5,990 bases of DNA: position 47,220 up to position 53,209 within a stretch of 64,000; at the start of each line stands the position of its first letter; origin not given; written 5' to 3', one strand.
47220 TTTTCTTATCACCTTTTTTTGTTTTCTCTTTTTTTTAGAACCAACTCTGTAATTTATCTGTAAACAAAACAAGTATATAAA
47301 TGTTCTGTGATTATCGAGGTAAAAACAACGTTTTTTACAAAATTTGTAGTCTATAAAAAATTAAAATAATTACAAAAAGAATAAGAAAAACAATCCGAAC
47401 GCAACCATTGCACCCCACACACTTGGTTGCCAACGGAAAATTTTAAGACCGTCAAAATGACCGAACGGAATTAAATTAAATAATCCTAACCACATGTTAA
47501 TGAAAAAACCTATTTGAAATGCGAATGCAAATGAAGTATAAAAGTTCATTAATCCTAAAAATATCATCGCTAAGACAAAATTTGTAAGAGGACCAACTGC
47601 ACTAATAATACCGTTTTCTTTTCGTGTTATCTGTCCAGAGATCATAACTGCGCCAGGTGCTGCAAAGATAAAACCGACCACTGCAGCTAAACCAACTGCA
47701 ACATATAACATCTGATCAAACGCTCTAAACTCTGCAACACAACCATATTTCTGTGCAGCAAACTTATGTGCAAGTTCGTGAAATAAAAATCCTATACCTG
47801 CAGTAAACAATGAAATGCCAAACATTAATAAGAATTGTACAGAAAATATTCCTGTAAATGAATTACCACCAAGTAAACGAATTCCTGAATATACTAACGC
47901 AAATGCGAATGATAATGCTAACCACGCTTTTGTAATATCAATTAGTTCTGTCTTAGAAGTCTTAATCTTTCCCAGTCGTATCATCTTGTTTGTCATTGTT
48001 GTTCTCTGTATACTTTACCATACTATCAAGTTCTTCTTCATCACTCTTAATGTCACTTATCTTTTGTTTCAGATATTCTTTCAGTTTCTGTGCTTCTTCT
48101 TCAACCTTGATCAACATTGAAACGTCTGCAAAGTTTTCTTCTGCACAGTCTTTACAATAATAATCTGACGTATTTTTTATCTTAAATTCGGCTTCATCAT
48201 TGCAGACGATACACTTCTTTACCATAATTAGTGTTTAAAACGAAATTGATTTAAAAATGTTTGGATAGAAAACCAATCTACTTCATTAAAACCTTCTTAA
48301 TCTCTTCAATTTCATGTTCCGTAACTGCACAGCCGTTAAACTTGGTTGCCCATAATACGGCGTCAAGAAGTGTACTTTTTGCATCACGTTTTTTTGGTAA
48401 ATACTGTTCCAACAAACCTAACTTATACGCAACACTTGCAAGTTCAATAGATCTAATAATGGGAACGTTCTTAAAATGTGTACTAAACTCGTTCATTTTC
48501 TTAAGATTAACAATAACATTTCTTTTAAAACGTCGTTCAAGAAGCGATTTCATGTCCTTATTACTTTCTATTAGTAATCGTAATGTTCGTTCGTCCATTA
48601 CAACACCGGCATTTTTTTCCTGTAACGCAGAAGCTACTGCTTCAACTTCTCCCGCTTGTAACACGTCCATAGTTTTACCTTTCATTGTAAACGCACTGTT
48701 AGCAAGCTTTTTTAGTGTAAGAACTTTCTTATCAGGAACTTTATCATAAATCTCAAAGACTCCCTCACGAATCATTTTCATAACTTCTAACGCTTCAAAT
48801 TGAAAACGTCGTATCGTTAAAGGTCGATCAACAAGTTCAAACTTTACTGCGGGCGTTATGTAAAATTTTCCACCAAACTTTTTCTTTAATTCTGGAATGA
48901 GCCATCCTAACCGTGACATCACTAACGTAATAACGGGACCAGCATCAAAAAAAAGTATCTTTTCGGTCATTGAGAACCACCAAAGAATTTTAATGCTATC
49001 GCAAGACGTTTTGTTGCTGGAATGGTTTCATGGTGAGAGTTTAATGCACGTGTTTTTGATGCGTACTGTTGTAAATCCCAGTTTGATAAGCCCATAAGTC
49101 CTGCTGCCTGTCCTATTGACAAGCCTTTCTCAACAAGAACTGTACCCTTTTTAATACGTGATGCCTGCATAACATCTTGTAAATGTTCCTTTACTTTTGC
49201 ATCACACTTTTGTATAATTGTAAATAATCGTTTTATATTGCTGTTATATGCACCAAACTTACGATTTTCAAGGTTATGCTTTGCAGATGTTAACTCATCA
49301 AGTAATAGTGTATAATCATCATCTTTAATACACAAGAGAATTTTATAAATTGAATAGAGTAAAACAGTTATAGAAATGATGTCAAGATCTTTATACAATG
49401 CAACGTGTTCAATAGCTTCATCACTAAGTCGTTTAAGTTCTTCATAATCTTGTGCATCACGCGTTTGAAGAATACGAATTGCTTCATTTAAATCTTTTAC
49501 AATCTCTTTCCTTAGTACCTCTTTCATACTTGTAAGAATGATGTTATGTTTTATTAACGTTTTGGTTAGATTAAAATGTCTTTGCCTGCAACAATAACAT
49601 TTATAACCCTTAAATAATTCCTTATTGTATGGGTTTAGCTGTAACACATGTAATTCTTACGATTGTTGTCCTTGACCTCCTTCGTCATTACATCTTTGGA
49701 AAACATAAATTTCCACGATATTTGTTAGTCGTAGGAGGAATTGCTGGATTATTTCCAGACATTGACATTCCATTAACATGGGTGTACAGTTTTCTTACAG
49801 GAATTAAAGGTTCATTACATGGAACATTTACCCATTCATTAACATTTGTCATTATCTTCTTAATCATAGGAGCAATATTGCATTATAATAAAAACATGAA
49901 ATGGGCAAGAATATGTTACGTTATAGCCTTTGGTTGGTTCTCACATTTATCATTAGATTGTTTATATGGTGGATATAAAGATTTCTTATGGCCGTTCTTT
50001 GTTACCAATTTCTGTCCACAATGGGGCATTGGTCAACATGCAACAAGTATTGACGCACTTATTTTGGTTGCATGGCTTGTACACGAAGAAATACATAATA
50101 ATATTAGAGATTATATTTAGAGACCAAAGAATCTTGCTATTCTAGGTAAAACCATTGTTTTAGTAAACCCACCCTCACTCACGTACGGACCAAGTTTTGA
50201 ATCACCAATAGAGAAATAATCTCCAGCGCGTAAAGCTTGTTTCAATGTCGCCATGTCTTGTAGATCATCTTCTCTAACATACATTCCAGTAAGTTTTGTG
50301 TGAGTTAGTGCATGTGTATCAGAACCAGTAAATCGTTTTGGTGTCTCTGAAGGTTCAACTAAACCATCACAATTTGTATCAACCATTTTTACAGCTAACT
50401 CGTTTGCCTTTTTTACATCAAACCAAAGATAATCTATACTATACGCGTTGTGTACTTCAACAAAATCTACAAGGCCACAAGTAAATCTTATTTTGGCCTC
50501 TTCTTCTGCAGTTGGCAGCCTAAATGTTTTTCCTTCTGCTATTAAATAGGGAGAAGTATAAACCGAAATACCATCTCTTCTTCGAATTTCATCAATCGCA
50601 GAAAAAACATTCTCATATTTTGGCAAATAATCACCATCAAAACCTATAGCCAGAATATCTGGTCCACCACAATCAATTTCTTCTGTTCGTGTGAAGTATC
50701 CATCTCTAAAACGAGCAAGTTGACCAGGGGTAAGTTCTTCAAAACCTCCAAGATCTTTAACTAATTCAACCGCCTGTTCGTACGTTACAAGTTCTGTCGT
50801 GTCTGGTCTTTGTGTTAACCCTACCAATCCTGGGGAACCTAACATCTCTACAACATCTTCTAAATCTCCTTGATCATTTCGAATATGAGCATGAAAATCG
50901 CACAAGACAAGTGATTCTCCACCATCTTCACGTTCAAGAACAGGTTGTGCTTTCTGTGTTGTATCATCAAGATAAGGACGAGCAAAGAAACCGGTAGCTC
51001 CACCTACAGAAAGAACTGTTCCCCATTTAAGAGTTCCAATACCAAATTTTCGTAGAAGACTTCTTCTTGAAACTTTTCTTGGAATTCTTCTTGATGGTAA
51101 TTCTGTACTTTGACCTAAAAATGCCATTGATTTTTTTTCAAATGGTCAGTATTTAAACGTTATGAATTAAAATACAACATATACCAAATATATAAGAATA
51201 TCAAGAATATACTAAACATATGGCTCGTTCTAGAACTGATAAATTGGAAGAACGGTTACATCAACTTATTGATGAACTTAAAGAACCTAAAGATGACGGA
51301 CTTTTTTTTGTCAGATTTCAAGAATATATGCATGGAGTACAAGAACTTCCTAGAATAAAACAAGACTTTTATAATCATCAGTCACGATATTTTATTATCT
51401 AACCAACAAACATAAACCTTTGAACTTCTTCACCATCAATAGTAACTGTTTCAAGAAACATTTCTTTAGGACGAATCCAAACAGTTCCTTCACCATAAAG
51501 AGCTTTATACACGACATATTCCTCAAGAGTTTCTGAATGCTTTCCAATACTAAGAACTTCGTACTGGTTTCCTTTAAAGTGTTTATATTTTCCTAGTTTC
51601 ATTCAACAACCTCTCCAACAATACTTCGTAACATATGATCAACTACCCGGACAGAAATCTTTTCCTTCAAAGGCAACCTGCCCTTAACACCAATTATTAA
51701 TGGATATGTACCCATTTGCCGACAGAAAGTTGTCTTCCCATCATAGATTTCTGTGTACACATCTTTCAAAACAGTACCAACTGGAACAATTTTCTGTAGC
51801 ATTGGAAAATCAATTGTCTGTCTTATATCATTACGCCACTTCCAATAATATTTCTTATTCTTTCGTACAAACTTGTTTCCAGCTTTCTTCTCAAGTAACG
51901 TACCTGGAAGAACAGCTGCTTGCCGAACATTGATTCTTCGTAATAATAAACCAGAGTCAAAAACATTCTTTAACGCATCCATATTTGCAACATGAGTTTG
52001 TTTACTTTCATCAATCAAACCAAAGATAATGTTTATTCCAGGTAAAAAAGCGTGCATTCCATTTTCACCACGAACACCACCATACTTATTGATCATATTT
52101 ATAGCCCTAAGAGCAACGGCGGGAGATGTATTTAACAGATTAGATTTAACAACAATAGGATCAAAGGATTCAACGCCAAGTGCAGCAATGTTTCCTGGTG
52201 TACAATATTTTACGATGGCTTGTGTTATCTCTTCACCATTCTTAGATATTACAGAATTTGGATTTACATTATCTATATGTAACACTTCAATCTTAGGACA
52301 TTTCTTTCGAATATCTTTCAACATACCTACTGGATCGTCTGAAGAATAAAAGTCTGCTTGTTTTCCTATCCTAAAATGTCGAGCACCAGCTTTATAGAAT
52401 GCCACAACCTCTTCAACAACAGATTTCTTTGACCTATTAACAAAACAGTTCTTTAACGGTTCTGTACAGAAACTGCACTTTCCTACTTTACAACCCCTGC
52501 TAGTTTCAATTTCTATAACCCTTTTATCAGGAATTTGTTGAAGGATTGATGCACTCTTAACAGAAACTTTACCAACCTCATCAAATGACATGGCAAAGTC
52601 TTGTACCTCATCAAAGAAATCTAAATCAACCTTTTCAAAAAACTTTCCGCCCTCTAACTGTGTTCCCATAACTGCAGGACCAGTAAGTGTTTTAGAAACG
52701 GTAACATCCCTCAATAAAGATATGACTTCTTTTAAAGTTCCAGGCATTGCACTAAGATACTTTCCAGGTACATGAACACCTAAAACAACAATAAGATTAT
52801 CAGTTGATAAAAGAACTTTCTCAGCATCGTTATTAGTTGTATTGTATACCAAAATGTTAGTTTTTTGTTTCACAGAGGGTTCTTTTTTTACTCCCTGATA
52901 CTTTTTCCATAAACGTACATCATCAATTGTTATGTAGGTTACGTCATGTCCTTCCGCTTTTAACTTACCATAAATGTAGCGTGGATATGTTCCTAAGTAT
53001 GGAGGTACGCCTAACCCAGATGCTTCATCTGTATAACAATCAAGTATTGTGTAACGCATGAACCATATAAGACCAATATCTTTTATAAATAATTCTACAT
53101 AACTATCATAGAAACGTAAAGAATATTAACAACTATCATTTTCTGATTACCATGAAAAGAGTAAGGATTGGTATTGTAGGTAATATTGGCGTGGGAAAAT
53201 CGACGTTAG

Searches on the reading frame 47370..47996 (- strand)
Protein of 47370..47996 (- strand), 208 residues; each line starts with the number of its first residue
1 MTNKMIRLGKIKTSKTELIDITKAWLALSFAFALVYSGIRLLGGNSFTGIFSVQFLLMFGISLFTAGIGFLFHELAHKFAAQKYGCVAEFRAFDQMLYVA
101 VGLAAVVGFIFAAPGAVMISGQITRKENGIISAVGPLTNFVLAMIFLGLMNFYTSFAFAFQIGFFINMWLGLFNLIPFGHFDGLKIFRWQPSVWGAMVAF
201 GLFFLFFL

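Call 11: search_protein_families(library=pfam, proteins=[window:47370-47996:-])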
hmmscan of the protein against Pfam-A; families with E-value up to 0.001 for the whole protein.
window:47370-47996:- (208 aa): 1 family
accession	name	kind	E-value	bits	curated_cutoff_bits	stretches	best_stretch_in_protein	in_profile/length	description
PF02163.28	Peptidase_M50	-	6.5e-09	35.9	27.2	2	158-188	161-191/221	Peptidase family M50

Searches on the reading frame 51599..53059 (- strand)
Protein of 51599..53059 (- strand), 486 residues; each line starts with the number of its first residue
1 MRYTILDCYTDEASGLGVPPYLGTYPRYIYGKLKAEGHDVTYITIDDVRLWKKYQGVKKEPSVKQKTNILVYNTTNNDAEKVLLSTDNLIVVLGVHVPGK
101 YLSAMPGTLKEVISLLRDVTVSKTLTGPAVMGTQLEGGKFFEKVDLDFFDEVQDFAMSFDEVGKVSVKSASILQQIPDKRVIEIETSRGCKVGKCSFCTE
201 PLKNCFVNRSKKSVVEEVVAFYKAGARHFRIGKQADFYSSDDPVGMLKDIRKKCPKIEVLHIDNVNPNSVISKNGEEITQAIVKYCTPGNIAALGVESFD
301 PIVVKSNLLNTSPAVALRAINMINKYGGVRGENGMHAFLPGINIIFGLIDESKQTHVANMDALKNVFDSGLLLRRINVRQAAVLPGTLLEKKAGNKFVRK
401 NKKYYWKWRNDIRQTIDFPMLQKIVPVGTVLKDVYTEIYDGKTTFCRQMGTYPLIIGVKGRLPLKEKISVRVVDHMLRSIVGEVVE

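Call 11: search_protein_families(library=pfam, proteins=[window:51599-53059:-])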
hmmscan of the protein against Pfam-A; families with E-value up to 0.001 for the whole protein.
window:51599-53059:- (486 aa): 1 family
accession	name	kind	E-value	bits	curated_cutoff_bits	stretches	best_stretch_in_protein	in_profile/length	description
PF04055.27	Radical_SAM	-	4.6e-06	27.4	29.5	1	184-343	1-155/166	Radical SAM superfamily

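Call 13: search_protein_families(library=ncbifam, proteins=[window:51599-53059:-])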
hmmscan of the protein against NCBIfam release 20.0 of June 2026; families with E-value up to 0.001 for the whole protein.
window:51599-53059:- (486 aa): 3 families
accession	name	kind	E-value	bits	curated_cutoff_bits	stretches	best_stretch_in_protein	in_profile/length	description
TIGR04014.1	B12_SAM_MJ_0865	equivalog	1.8e-06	27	360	1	183-306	162-286/434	methyl-coenzyme M reductase glutamine C-methyltransferase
TIGR04013.1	B12_SAM_MJ_1487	hypoth_equivalog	5.6e-06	25.4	251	1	179-403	149-367/382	TIGR04013 family B12-binding domain/radical SAM domain-containing protein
NF038361.1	rSAM_Sden_1168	equivalog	0.00011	20.9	575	1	179-224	280-324/560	Sden_1168 family B12-binding radical SAM P-methyltransferase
